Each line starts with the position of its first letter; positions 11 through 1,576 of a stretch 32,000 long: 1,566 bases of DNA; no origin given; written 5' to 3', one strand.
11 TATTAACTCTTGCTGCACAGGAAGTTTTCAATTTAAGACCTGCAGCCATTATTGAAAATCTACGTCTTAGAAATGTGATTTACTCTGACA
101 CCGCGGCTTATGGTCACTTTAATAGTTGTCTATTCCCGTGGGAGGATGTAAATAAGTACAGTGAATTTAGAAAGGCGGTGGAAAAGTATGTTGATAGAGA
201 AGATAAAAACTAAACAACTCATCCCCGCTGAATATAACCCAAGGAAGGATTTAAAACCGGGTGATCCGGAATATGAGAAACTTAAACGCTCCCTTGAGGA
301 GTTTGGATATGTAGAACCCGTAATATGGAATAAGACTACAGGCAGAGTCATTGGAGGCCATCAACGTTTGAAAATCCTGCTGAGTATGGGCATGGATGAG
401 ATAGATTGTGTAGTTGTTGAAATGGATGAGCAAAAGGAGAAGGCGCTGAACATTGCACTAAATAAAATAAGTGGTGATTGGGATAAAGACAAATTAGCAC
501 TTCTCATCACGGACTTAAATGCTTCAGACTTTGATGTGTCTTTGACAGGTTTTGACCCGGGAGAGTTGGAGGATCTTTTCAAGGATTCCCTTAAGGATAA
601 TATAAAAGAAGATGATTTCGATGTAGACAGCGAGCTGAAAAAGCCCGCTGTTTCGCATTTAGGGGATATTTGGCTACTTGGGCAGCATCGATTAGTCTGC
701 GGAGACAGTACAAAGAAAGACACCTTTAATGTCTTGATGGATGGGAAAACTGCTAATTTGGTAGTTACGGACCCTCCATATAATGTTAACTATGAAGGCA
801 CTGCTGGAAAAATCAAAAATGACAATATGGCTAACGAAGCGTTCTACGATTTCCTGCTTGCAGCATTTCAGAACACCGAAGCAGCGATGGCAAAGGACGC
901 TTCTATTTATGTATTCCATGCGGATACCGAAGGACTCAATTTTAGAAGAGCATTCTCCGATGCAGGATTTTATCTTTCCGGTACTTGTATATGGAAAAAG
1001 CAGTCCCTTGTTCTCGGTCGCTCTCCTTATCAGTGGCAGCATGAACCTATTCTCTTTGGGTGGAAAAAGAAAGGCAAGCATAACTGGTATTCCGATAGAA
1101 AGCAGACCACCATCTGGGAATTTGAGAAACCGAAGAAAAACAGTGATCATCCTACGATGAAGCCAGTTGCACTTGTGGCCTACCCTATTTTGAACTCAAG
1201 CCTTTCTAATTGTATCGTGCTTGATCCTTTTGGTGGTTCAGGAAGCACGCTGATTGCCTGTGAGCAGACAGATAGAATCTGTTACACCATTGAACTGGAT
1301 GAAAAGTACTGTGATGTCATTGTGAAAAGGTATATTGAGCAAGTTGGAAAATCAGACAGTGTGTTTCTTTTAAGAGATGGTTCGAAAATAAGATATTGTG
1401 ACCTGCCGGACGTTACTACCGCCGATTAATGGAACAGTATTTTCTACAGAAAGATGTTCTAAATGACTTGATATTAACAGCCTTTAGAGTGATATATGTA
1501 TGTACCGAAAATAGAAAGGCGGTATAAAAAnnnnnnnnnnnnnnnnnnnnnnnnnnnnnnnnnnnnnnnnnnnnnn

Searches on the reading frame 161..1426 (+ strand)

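Call 89: search_protein_families(library=pfam, proteins=[window:161-1426:+], max_evalue=0.0001)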
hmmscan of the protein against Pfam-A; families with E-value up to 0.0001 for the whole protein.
window:161-1426:+ (422 aa): 3 families
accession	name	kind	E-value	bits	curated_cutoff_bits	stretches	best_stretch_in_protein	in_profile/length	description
PF01555.25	N6_N4_Mtase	-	6.6e-30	105.1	26.7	1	199-388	2-220/221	DNA methylase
PF03602.21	Cons_hypoth95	-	8e-06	26.1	24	0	324-402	16-94/182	Conserved hypothetical protein 95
PF02195.25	ParB_N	-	1.3e-05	25.6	26.3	1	12-96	3-88/95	ParB N-terminal domain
